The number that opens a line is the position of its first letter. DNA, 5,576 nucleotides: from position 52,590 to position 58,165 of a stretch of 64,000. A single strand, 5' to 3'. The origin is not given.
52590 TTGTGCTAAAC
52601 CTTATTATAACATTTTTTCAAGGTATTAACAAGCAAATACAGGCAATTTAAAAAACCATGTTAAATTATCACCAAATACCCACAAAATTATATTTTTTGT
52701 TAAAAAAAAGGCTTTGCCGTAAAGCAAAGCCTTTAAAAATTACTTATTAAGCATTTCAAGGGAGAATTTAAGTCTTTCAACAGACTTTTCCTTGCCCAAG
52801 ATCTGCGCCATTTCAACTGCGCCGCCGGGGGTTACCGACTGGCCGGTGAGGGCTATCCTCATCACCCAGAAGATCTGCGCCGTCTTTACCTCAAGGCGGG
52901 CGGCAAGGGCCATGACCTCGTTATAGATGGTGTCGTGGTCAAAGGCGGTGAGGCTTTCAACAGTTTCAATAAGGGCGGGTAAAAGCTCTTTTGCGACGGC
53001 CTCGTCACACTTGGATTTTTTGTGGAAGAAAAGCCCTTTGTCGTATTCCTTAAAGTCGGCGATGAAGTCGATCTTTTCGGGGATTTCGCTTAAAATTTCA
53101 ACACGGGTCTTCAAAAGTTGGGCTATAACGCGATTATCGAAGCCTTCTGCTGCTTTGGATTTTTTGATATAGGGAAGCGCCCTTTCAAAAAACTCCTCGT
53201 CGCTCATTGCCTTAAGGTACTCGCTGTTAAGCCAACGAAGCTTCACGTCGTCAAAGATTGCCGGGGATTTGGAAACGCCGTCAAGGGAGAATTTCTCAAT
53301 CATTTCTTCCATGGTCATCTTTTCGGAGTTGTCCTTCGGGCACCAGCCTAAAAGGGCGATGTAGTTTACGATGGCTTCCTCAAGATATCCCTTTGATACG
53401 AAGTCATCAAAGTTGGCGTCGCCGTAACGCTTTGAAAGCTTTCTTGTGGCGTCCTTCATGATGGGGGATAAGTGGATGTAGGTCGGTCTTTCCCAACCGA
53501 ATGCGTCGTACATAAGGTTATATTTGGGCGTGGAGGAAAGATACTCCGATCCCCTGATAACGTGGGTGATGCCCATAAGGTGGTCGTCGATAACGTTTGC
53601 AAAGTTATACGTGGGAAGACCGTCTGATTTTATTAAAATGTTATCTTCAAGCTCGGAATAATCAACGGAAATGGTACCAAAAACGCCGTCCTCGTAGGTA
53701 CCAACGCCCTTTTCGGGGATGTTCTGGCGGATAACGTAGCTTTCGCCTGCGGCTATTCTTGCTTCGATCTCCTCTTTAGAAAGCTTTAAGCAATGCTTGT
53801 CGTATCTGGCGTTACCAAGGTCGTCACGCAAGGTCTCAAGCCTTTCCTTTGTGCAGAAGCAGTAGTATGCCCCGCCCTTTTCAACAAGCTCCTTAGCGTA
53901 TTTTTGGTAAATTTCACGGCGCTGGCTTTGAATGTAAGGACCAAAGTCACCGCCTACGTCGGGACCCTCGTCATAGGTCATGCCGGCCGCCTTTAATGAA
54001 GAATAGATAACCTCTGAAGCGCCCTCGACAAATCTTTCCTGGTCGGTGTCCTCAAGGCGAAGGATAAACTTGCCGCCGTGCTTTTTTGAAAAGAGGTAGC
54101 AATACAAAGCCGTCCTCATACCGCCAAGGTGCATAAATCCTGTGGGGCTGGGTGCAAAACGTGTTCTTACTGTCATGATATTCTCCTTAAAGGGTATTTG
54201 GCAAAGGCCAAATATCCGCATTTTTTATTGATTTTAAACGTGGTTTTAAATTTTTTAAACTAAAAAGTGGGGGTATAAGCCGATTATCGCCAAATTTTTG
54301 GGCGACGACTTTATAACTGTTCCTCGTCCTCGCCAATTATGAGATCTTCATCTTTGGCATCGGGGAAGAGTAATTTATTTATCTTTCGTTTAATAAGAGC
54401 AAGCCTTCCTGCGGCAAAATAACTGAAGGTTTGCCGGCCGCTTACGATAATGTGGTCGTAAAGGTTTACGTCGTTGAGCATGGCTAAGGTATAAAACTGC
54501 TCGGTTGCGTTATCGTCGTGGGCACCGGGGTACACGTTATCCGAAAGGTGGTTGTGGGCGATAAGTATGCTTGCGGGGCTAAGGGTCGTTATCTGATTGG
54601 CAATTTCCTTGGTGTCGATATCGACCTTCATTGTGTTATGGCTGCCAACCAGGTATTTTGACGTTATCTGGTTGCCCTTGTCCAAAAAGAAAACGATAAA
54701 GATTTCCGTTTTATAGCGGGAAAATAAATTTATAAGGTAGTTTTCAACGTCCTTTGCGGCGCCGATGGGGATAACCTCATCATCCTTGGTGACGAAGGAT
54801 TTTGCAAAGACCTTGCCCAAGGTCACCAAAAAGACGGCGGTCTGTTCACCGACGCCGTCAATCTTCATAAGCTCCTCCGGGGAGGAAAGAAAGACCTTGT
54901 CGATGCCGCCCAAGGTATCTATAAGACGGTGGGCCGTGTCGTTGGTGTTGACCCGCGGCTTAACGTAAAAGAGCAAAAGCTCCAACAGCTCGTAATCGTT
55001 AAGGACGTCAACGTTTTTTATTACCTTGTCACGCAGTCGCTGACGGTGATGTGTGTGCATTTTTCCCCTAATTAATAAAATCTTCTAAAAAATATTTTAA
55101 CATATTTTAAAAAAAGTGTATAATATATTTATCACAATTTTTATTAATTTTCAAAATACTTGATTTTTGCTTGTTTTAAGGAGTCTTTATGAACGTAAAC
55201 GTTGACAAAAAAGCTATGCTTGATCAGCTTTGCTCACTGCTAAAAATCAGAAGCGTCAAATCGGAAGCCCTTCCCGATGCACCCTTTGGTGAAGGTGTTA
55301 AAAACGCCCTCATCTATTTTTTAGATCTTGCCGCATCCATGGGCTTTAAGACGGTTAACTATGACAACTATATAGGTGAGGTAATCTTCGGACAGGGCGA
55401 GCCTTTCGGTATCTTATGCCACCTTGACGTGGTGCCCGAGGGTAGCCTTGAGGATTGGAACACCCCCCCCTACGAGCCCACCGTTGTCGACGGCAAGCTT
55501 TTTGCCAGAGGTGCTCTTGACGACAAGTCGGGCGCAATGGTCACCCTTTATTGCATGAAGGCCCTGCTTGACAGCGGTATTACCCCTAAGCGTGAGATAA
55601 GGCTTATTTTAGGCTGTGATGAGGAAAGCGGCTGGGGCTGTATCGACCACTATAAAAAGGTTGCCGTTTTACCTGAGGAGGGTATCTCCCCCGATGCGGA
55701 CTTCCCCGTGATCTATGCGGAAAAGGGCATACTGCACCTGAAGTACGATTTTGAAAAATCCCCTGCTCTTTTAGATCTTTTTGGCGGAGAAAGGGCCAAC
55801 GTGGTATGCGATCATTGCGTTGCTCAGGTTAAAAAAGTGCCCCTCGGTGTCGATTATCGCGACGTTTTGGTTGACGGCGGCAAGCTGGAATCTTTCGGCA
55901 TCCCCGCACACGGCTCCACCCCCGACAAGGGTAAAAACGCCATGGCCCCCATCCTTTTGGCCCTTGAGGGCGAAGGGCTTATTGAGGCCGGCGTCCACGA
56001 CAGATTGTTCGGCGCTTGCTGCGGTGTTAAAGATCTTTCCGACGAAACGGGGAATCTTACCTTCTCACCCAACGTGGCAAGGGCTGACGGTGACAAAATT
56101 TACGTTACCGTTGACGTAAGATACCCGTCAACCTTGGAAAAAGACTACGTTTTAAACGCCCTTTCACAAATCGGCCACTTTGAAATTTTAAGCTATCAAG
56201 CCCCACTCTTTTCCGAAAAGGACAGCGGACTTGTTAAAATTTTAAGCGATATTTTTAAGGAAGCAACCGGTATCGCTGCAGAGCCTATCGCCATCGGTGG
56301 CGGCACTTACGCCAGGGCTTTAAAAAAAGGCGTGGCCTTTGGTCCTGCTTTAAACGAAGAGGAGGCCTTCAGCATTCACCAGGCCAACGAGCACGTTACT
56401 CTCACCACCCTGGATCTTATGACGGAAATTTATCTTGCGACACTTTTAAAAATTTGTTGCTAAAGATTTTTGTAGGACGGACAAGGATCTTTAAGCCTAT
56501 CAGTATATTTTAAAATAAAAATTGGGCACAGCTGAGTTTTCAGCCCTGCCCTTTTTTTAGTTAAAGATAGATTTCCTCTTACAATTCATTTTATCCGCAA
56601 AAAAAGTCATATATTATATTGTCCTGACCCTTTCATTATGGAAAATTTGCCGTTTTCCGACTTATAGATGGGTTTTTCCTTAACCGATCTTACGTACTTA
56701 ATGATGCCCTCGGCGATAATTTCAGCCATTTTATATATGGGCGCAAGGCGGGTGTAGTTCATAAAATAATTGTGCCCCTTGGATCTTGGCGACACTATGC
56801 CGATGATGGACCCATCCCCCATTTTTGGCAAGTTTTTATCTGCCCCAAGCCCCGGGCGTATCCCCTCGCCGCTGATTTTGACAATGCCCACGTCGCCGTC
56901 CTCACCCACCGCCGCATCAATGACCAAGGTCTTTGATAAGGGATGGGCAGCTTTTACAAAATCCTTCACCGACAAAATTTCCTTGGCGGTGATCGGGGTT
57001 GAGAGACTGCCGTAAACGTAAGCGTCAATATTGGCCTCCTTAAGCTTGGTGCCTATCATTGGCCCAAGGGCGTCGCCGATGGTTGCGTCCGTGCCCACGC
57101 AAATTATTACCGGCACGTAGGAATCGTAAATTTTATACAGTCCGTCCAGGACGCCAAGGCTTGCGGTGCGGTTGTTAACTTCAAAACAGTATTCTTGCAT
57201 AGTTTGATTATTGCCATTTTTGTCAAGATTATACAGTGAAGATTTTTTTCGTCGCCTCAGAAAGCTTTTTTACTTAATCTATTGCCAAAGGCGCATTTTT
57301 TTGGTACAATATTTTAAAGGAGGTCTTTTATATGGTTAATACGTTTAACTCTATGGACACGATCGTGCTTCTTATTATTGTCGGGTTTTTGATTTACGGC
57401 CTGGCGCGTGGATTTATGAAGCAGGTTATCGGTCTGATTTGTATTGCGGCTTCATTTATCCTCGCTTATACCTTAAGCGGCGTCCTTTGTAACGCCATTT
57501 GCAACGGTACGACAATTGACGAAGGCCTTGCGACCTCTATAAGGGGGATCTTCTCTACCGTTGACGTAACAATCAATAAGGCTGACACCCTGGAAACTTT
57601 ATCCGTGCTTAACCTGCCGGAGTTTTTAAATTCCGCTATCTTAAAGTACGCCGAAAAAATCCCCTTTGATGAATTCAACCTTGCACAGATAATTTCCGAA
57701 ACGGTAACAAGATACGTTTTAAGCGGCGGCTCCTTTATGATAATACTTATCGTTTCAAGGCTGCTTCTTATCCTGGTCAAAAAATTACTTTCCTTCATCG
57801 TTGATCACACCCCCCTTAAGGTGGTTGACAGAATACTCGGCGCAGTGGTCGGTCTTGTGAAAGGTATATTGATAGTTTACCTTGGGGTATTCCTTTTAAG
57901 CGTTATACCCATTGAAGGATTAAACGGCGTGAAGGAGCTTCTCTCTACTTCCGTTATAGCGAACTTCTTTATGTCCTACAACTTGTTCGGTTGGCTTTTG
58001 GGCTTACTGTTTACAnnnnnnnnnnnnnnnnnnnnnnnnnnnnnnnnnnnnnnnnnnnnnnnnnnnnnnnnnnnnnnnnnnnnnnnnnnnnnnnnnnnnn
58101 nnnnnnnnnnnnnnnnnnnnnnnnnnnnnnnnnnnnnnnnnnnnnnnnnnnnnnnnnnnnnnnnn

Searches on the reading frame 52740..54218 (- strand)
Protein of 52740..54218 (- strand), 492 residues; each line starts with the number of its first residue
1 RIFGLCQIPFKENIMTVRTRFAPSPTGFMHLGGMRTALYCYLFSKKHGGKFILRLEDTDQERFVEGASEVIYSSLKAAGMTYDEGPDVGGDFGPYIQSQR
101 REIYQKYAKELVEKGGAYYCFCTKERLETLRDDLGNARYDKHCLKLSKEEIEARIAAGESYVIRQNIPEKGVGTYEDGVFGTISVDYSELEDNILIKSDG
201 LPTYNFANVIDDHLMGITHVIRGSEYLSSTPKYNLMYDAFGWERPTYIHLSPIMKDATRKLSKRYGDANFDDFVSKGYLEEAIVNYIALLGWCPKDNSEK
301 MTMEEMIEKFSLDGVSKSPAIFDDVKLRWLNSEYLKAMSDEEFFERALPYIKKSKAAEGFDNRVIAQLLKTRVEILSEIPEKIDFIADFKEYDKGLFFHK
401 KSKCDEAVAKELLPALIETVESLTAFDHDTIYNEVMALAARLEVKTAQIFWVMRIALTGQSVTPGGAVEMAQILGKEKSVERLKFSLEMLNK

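Call 12: search_protein_families(library=pfam, proteins=[window:52740-54218:-])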
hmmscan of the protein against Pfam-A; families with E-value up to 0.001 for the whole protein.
window:52740-54218:- (492 aa): 2 families
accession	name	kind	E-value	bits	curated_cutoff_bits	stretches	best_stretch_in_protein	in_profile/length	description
PF00749.27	tRNA-synt_1c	-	1.1e-98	330.5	23.4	1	17-329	2-314/314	tRNA synthetases class I (E and Q), catalytic domain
PF19269.4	Anticodon_2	-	6.6e-34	117.8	23.6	1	342-484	1-138/141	Anticodon binding domain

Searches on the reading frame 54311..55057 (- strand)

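Call 12: search_protein_families(library=pfam, proteins=[window:54311-55057:-])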
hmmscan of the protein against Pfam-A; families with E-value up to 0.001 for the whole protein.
window:54311-55057:- (248 aa): 3 families
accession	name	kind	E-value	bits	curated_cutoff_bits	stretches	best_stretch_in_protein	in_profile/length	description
PF04002.20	RadC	-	4.2e-20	72.3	22.1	1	101-213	4-116/121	RadC-like JAB domain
PF20582.4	UPF0758_N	-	1.7e-05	25.2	27.1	1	4-74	6-76/77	UPF0758 N-terminal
PF00633.29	HHH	-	0.00094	19.4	24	0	55-74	5-24/30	Helix-hairpin-helix motif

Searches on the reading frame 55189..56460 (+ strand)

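Call 12: search_protein_families(library=pfam, proteins=[window:55189-56460:+])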
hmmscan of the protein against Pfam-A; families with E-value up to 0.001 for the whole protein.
window:55189-56460:+ (424 aa): 3 families
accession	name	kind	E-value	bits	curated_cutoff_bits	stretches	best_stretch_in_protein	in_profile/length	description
PF01546.33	Peptidase_M20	-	3.3e-28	99.4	24.6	1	77-420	4-205/206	Peptidase family M20/M25/M40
PF04389.22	Peptidase_M28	-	5.3e-05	23.5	21.3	1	75-148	17-69/193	Peptidase family M28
PF07687.19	M20_dimer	-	0.00059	20.2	21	0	230-262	8-43/107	Peptidase dimerisation domain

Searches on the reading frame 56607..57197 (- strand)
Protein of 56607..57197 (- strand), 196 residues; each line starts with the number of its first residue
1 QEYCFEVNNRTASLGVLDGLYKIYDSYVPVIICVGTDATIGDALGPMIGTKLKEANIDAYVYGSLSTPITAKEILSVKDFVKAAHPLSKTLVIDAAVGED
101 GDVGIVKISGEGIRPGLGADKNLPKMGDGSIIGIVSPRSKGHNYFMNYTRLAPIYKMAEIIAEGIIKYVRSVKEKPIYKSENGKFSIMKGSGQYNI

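Call 12: search_protein_families(library=pfam, proteins=[window:56607-57197:-])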
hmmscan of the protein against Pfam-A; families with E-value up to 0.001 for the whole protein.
window:56607-57197:- (196 aa): 1 family
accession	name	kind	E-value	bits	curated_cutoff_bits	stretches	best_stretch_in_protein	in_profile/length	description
PF06866.16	DUF1256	-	1.8e-36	125.5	27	1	30-163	29-163/164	Protein of unknown function (DUF1256)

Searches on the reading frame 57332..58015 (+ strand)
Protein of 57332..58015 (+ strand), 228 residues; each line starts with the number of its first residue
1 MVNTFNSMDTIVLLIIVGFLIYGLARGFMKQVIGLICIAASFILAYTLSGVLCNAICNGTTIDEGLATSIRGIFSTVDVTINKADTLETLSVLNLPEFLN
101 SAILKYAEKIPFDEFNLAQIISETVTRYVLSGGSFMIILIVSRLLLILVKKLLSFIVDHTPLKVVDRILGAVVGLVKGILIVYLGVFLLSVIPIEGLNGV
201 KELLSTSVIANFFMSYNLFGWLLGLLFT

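Call 11: find_related_loci(query=window:57332-58015:+, collection=genome_contigs, flank=10000)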
Query window:57332-58015:+ (228 aa) in genome_contigs; peptide patterns used: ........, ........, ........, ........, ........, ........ (x = any residue, [..] = any of these).
129 stretches matched a pattern, but none encodes a relative of the query by tblastn (E <= 1e-3).

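Call 12: search_protein_families(library=pfam, proteins=[window:57332-58015:+])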
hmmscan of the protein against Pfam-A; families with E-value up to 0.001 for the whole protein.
window:57332-58015:+ (228 aa): 1 family
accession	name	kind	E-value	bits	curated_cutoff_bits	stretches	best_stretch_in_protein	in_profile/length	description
PF02674.22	Colicin_V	-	1.5e-21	77.3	29.3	2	119-215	47-141/144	Colicin V production protein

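Call 14: find_encoding_contigs(protein=window:57332-58015:+, flank=10000, max_places=10)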
Protein window:57332-58015:+ (228 aa): 17 contigs read that carry it; 10 places shown.
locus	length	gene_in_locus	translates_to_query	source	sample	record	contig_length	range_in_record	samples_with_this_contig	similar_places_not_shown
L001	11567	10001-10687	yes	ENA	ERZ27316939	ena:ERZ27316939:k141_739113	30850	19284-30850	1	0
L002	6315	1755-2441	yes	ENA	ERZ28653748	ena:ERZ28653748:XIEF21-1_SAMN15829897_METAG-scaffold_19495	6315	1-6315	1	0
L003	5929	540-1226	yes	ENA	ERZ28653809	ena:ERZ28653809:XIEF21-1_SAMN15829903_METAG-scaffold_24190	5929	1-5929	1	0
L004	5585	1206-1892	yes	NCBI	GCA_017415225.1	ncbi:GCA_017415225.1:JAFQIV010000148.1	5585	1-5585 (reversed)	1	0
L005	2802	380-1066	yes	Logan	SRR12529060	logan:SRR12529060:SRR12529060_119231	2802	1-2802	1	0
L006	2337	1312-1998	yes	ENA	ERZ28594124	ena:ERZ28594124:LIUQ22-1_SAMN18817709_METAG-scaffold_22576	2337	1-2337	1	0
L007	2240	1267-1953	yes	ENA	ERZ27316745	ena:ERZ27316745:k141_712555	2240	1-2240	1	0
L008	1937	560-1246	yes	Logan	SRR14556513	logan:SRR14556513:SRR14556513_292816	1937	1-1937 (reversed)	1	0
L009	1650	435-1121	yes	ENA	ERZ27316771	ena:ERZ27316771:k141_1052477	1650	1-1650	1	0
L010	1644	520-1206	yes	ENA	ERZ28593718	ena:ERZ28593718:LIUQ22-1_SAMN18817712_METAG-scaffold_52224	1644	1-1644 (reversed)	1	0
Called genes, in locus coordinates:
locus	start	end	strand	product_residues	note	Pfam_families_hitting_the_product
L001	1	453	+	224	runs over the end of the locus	PF02527:GidB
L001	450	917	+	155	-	PF06908:YpsA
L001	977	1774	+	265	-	PF01790:LGT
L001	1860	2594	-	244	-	PF01416:PseudoU_synth_1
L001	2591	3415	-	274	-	PF02361:CbiQ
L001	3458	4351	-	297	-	PF02463:SMC_N (faint), PF00005:ABC_tran, PF13304:AAA_21 (faint)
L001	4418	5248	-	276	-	PF00005:ABC_tran, PF02463:SMC_N, PF13304:AAA_21 (faint)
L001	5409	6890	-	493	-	PF00749:tRNA-synt_1c, PF19269:Anticodon_2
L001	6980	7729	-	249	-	PF20582:UPF0758_N (faint), PF04002:RadC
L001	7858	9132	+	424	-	PF01546:Peptidase_M20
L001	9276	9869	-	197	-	PF06866:DUF1256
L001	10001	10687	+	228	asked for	PF02674:Colicin_V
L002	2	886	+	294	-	?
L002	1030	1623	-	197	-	PF06866:DUF1256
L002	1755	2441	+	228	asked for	PF02674:Colicin_V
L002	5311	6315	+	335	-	?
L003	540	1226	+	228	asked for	PF02674:Colicin_V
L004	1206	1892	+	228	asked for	PF02674:Colicin_V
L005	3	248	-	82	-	?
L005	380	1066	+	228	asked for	PF02674:Colicin_V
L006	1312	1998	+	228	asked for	PF02674:Colicin_V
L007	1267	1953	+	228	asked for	PF02674:Colicin_V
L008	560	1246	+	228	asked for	PF02674:Colicin_V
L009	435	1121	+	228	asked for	PF02674:Colicin_V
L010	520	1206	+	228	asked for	PF02674:Colicin_V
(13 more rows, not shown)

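Call 17: find_homologous_proteins(query=window:57332-58015:+, max_evalue=1e-10)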
Query window:57332-58015:+ (228 aa): 2 proteins with E <= 1e-10 among 1083 candidates.
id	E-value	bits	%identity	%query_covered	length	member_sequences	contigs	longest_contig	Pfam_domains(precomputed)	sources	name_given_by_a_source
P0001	3.4e-133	460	100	100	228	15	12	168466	PF02674.23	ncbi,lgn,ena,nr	ncbi:MAG: CvpA family protein [Clostridia bacterium]|nr:CvpA family protein [Clostridia bacterium]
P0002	3.6e-50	189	43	94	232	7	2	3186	PF02674.23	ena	-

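Call 18: find_encoding_contigs(protein=P0002, flank=10000, max_places=10)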
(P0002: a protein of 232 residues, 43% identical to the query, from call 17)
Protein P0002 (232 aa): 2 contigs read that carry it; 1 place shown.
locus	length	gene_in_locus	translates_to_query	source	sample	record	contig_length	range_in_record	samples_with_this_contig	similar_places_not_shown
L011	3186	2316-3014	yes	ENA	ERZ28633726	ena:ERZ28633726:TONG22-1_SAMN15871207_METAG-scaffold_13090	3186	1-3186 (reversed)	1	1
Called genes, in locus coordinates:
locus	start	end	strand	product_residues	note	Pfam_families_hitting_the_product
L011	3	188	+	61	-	?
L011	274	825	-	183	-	PF06866:DUF1256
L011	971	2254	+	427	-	PF07690:MFS_1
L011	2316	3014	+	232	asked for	PF02674:Colicin_V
